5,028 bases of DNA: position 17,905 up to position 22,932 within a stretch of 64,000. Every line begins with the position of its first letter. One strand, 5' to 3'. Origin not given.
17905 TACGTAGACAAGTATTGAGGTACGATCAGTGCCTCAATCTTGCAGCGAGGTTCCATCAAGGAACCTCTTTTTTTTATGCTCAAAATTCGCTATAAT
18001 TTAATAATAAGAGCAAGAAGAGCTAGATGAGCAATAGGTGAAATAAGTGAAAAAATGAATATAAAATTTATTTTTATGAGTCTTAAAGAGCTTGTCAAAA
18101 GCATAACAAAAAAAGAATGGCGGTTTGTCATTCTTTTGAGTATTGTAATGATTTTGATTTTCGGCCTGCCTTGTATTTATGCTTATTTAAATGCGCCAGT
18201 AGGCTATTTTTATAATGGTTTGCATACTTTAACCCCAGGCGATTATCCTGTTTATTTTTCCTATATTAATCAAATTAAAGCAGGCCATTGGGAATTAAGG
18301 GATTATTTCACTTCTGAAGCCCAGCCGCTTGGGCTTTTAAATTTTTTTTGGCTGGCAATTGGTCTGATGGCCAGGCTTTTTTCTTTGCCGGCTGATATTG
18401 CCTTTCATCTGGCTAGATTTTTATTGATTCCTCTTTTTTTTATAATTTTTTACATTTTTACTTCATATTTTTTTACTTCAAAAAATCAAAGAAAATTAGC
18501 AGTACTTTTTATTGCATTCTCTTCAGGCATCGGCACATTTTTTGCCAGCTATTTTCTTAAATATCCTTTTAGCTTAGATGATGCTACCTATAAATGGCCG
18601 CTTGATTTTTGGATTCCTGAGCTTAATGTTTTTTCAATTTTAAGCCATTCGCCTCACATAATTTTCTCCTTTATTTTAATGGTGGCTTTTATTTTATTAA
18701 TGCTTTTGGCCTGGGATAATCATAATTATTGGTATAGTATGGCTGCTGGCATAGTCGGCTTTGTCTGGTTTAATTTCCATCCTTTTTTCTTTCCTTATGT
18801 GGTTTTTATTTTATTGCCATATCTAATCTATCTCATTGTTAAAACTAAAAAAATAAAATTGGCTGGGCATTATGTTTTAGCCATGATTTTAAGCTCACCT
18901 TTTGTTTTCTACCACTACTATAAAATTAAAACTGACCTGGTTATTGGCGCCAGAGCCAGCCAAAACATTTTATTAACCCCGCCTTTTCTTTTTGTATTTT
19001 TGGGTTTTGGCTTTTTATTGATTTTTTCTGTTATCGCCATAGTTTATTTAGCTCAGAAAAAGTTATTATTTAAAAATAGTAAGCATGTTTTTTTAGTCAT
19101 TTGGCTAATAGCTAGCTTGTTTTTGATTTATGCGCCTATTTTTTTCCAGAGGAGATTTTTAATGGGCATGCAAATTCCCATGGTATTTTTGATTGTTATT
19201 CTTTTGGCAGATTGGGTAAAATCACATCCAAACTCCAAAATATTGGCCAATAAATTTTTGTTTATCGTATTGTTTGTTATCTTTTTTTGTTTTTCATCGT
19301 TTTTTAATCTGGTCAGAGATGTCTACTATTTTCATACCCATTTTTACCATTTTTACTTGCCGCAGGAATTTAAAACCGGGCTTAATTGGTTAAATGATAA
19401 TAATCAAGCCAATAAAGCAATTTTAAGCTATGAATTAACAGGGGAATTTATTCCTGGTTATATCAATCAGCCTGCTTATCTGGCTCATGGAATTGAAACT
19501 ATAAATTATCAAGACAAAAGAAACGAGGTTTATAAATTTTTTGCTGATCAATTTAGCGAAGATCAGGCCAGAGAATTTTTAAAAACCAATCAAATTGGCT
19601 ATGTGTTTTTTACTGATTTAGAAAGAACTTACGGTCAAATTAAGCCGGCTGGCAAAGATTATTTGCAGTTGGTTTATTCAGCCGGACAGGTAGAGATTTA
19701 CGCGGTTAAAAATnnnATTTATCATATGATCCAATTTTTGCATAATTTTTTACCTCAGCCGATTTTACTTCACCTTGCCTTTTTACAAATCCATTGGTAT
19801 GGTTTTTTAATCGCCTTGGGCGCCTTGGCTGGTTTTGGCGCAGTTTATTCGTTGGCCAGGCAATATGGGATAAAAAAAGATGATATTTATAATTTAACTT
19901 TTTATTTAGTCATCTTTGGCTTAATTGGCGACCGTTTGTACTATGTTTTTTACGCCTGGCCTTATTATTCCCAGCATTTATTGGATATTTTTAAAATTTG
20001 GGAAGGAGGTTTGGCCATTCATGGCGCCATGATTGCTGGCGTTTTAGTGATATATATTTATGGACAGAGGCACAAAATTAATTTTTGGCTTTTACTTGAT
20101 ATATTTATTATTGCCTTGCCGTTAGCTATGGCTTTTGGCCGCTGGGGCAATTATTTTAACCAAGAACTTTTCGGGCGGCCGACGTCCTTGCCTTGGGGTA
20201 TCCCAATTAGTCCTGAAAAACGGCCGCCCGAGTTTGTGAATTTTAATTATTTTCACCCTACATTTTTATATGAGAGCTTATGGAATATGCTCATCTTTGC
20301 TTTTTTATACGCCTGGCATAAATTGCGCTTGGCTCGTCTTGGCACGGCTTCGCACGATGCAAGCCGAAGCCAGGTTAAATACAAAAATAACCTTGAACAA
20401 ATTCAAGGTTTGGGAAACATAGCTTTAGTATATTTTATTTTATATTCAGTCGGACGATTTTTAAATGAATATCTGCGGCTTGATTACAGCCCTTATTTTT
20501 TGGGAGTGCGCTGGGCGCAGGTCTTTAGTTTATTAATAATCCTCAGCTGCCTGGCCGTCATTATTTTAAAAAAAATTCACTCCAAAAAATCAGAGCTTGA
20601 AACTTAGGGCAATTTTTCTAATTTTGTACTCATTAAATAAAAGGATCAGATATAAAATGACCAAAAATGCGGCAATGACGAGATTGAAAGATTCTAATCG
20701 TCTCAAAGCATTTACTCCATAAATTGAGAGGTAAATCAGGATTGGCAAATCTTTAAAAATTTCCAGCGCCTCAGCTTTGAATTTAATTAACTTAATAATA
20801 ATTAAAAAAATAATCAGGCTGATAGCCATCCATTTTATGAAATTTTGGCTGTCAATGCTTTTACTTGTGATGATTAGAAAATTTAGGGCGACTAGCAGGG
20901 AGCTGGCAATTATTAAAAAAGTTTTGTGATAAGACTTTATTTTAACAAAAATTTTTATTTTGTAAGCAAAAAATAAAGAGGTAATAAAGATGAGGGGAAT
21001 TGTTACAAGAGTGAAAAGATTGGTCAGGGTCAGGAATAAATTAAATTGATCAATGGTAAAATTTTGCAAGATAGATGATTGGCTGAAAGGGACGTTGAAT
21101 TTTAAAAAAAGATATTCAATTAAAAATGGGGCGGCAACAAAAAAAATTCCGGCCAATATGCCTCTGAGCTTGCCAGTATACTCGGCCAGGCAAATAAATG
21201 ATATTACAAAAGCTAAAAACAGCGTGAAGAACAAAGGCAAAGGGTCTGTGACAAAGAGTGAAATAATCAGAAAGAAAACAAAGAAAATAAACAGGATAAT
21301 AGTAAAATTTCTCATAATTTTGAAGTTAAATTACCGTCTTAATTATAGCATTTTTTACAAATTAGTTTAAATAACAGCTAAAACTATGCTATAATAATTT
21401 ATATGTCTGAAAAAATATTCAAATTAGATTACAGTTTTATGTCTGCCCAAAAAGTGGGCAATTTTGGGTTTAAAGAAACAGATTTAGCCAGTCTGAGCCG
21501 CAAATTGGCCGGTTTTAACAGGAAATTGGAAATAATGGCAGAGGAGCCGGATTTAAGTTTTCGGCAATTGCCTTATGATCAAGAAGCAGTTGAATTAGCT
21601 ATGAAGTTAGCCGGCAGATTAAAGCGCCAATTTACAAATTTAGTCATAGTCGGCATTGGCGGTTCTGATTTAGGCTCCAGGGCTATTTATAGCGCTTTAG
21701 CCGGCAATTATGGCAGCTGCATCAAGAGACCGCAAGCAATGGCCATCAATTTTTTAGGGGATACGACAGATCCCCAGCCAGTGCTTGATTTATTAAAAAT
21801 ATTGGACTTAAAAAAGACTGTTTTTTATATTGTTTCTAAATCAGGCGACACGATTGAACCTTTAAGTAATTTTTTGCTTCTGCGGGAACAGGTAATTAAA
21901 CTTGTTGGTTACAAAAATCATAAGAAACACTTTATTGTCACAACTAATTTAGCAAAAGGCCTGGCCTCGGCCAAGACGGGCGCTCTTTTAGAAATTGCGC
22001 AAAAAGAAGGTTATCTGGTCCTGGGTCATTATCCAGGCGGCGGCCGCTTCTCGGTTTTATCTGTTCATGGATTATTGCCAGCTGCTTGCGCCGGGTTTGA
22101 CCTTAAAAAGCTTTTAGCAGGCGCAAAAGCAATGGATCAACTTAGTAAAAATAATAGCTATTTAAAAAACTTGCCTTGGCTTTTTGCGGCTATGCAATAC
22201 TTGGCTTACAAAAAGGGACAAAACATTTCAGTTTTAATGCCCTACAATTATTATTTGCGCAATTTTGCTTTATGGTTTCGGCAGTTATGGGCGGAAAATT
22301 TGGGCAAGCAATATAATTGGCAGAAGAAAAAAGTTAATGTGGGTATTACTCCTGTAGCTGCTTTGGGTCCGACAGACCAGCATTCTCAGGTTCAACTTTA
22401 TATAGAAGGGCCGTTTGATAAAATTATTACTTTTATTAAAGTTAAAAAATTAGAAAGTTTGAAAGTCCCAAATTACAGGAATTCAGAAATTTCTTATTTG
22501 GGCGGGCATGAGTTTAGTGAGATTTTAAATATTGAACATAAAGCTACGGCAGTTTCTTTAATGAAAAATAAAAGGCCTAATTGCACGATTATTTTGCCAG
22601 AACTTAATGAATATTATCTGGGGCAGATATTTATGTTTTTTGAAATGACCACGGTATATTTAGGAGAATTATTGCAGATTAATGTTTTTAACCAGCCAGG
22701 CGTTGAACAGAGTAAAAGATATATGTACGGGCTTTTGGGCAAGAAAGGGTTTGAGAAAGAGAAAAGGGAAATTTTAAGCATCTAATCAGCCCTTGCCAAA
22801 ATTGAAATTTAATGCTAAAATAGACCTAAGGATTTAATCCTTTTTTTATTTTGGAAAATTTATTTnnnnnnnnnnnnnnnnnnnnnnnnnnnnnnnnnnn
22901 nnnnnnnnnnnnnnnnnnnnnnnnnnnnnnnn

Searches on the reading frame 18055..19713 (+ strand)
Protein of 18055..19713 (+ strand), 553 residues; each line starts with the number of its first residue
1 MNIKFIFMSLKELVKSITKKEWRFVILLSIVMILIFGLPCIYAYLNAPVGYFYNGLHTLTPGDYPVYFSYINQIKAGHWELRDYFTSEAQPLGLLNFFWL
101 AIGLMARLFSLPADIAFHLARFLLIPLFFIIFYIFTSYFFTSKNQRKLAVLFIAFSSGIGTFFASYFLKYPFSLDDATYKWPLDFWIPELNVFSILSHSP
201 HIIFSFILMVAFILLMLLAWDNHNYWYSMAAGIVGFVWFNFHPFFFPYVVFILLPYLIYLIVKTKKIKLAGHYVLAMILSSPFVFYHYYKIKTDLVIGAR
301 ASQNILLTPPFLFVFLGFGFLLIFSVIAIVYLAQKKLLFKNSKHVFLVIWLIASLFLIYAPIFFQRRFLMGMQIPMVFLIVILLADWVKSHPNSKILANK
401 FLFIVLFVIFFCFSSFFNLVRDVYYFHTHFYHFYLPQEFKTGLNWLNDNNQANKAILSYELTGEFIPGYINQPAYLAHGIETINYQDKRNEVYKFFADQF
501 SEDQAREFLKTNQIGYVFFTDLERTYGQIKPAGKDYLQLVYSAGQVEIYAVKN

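Call 9: search_protein_families(library=pfam, proteins=[window:18055-19713:+], max_evalue=0.01)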
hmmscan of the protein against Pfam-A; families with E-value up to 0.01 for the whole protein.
window:18055-19713:+ (553 aa): 0 families

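Call 13: find_related_loci(query=window:18055-19713:+, collection=genome_contigs, flank=6000)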
Query window:18055-19713:+ (553 aa) in genome_contigs; peptide patterns used: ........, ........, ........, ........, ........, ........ (x = any residue, [..] = any of these).
600 stretches matched a pattern (row limit reached: there are more); 1 encode a relative of the query (tblastn E <= 1e-3); 1 distinct loci.
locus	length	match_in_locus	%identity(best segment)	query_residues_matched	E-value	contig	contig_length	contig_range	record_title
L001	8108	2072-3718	80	7-553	0e+0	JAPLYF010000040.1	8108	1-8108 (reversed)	MAG: Candidatus Parcubacteria bacterium isolate LacPavin_0920_SED4_MAG_37_11 LacPavin_0920_SED4_scaffold_2838192, whole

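Call 42: search_protein_families(library=ncbifam, proteins=[window:18055-19713:+], max_evalue=1)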
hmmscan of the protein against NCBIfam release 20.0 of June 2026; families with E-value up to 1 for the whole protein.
window:18055-19713:+ (553 aa): 0 families

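Call 43: search_solved_structures(query=window:18055-19713:+, max_evalue=1)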
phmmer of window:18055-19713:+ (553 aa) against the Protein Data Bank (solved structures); distinct sequences matched with E-value up to 1: 4.
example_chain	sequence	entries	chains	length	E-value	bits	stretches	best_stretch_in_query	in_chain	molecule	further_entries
3vu0_A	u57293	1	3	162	0.046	15.5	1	436-520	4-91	Putative uncharacterized protein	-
2am3_A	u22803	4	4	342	0.69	11.7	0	503-551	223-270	Alpha-1,3-mannosyl-glycoprotein 2-beta-N-acetylglucosaminyltransferase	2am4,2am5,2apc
1fo8_A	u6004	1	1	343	0.69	11.6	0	503-551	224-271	ALPHA-1,3-MANNOSYL-GLYCOPROTEIN BETA-1,2-N-ACETYLGLUCOSAMINYLTRANSFERASE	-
1fo9_A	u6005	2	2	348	0.71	11.6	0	503-551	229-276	ALPHA-1,3-MANNOSYL-GLYCOPROTEIN BETA-1,2-N-ACETYLGLUCOSAMINYLTRANSFERASE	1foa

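Call 66: search_solved_structures(query=A7, max_evalue=10)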
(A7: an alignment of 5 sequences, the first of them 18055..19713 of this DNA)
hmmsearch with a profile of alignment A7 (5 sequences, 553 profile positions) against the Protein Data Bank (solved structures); distinct sequences matched with E-value up to 10: 1.
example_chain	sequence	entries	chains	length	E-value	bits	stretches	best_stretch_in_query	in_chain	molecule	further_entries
8x6f_G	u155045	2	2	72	1.2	10.9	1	478-537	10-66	DNA-directed RNA polymerase subunit epsilon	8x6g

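Call 77: predict_structure(protein=window:18055-19713:+)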
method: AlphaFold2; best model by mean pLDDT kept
length: 553 residues; sequences in the alignment: 1
mean_pLDDT: 49.7   pTM: 0.30
mean pLDDT of the five models: 49.7, 47.7, 45.6, 44.7, 42.2
residues with pLDDT >= 90: 0; 70-90: 37; 50-70: 219; < 50: 297
segments of 3 or more residues with pLDDT < 50: 1-4, 38-115, 158-198, 282-301, 361-366, 368-372, 423-496, 499-553
pLDDT, mean of each block of 10 residues (from residue 1): 48 63 62 51 39 33 37 34 40 41 42 47 52 55 61 53 44 37 32 41 64 75 69 66 56 65 67 60 44 39 49 59 67 69 65 59 46 56 68 68 65 56 46 36 38 37 33 36 39 46 45 40 39 37 27 24
secondary structure, 60 per line:
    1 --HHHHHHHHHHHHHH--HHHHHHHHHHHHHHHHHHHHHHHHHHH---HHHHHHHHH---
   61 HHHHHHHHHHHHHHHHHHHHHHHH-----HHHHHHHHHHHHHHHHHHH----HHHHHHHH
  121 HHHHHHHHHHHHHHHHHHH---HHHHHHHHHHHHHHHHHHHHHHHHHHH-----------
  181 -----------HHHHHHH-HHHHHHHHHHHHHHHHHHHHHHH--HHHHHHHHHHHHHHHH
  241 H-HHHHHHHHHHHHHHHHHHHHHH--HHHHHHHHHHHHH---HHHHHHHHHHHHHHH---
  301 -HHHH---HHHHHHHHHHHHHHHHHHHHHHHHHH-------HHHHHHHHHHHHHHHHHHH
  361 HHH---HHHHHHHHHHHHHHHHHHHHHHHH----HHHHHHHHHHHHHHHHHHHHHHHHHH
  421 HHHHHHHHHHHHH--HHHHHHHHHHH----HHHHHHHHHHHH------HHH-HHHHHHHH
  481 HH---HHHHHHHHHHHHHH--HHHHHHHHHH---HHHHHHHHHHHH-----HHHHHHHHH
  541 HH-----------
elements in order: H3-16 H19-45 H49-57 H61-84 H90-108 H113-139 H143-169 H192-198 H200-222 H225-241 H243-264 H267-279 H283-297 H302-305 H309-334 H342-363 H367-390 H395-433 H436-446 H451-462 H473-482 H486-499 H502-511 H515-526 H532-542
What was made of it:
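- Tried and rejected: The single-sequence model had pLDDT 49.7 and was discarded (call 77).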

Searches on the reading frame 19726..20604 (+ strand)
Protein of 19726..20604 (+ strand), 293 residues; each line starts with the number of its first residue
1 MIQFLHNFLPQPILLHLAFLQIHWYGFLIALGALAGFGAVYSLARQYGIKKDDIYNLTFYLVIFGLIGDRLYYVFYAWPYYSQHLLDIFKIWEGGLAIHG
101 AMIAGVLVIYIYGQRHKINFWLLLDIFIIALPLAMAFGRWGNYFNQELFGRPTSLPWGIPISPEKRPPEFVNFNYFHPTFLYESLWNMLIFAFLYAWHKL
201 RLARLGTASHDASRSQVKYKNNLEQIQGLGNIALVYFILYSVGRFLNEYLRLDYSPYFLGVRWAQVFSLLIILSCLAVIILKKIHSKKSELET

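Call 42: search_protein_families(library=ncbifam, proteins=[window:19726-20604:+], max_evalue=1)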
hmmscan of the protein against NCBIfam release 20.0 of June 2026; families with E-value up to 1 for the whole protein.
window:19726-20604:+ (293 aa): 7 families
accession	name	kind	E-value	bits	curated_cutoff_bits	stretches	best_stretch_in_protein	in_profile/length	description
TIGR00544.1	lgt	equivalog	6e-59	199.7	118.9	2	12-204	12-211/280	prolipoprotein diacylglyceryl transferase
NF000778.0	PRK00052.3-4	equivalog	5.9e-37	127.7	334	1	13-288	4-250/252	prolipoprotein diacylglyceryl transferase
NF000784.0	PRK00052.4-5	subfamily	1.8e-34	119.2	409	1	11-159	2-151/298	prolipoprotein diacylglyceryl transferase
NF009611.0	PRK13108.1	equivalog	3.8e-33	115.2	636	2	14-201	15-219/476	prolipoprotein diacylglyceryl transferase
NF000775.0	PRK00052.2-5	equivalog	2.6e-25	89.3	428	1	20-208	20-222/288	prolipoprotein diacylglyceryl transferase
NF000779.0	PRK00052.3-5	equivalog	7.7e-25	88.1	405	1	12-158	8-155/257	prolipoprotein diacylglyceryl transferase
NF000780.0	PRK00052.4-1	equivalog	9.2e-10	38.2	547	1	22-151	30-162/327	prolipoprotein diacylglyceryl transferase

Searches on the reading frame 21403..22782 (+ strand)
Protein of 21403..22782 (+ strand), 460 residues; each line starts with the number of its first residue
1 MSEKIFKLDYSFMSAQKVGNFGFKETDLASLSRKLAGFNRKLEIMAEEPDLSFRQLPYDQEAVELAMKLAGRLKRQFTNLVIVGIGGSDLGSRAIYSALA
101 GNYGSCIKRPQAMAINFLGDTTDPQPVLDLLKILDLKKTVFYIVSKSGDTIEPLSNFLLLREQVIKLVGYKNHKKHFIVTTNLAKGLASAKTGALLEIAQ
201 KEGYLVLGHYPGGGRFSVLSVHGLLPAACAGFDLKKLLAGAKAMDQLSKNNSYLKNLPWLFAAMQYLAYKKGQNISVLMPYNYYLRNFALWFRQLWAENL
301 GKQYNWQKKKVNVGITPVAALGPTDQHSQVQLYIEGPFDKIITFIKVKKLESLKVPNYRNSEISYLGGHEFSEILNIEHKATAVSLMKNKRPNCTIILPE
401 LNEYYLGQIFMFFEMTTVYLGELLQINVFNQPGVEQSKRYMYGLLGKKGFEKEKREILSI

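Call 50: search_protein_families(library=pfam, proteins=[window:21403-22782:+], max_evalue=0.001)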
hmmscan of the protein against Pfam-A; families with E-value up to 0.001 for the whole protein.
window:21403-22782:+ (460 aa): 1 family
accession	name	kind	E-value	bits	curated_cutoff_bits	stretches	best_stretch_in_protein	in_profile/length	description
PF00342.24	PGI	-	3.1e-34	118.9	22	1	71-439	90-460/486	Phosphoglucose isomerase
